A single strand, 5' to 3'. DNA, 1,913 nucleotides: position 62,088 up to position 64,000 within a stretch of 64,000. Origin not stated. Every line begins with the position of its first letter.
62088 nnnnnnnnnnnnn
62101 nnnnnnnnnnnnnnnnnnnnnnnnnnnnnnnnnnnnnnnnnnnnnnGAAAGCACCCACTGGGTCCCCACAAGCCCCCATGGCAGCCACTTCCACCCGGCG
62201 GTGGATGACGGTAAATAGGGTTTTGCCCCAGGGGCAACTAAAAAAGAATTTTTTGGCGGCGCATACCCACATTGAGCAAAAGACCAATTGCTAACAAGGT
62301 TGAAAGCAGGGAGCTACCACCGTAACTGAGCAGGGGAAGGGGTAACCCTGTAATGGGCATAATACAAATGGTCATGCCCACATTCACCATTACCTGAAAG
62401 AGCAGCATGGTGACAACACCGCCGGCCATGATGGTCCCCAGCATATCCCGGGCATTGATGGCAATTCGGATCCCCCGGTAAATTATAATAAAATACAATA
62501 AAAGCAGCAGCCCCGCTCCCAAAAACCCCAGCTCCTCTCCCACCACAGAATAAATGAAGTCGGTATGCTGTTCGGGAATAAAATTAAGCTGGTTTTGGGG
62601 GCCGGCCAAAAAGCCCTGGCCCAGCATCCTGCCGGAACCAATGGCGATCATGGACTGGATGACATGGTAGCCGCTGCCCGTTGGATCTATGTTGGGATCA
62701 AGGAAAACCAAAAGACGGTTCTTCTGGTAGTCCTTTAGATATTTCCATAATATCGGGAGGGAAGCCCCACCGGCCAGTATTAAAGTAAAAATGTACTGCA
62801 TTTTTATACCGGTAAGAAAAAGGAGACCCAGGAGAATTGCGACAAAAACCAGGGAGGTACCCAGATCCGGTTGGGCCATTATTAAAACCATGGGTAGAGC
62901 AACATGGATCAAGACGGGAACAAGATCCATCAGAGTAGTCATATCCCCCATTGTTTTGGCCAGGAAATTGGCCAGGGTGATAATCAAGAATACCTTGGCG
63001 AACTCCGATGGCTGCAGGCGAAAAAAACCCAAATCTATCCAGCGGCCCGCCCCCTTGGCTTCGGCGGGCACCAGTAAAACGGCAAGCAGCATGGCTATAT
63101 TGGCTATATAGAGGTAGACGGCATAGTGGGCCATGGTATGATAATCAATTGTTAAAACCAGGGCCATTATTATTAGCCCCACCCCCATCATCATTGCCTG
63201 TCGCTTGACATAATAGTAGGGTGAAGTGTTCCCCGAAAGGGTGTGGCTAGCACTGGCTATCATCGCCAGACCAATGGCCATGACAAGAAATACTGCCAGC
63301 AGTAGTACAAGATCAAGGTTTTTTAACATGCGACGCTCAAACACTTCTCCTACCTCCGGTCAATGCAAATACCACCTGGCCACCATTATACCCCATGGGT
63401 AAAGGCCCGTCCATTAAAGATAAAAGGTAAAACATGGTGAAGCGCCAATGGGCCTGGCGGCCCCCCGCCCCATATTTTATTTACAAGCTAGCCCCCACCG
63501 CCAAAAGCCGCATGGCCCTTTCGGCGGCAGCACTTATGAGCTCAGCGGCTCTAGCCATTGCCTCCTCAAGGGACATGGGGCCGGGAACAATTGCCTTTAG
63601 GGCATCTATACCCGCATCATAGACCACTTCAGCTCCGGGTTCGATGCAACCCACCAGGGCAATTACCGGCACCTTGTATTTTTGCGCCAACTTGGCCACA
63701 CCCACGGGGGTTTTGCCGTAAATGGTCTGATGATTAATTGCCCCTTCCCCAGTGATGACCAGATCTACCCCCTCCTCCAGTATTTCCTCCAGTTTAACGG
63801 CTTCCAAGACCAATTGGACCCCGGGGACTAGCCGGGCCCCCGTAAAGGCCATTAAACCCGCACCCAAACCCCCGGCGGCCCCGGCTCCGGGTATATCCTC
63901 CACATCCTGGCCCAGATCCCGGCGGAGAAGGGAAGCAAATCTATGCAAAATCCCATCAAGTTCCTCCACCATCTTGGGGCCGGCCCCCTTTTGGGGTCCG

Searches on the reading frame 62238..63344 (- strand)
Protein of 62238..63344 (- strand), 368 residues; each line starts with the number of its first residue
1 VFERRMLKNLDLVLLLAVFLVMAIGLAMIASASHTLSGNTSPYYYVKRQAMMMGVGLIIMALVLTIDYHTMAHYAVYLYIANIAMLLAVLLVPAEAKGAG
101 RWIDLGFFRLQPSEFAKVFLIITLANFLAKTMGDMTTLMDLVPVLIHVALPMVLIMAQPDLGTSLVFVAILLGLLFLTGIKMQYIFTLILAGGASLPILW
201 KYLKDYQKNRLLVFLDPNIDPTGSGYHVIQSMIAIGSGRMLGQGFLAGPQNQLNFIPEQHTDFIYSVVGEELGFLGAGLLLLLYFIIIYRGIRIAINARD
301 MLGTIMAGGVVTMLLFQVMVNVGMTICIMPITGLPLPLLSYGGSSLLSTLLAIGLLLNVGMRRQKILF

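Call 44: search_protein_families(library=pfam, proteins=[window:62238-63344:-], max_evalue=0.00001)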
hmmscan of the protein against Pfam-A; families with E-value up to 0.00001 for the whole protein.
window:62238-63344:- (368 aa): 1 family
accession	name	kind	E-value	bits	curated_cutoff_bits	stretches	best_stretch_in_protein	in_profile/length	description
PF01098.24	FTSW_RODA_SPOVE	-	6.5e-105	351.5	26.4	1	14-363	4-354/356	Cell cycle protein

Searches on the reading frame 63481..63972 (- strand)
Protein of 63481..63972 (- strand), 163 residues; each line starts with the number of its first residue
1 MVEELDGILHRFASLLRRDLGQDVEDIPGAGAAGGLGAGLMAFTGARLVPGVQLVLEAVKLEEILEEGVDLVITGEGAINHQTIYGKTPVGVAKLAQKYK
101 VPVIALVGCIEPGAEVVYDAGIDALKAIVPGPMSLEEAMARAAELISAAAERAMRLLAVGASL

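Call 44: search_protein_families(library=pfam, proteins=[window:63481-63972:-], max_evalue=0.00001)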
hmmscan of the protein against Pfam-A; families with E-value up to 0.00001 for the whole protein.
window:63481-63972:- (163 aa): 1 family
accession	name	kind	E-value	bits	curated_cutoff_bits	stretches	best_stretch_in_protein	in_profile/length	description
PF02595.20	Gly_kinase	-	8.5e-53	180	23.3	1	1-157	216-371/372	Glycerate kinase family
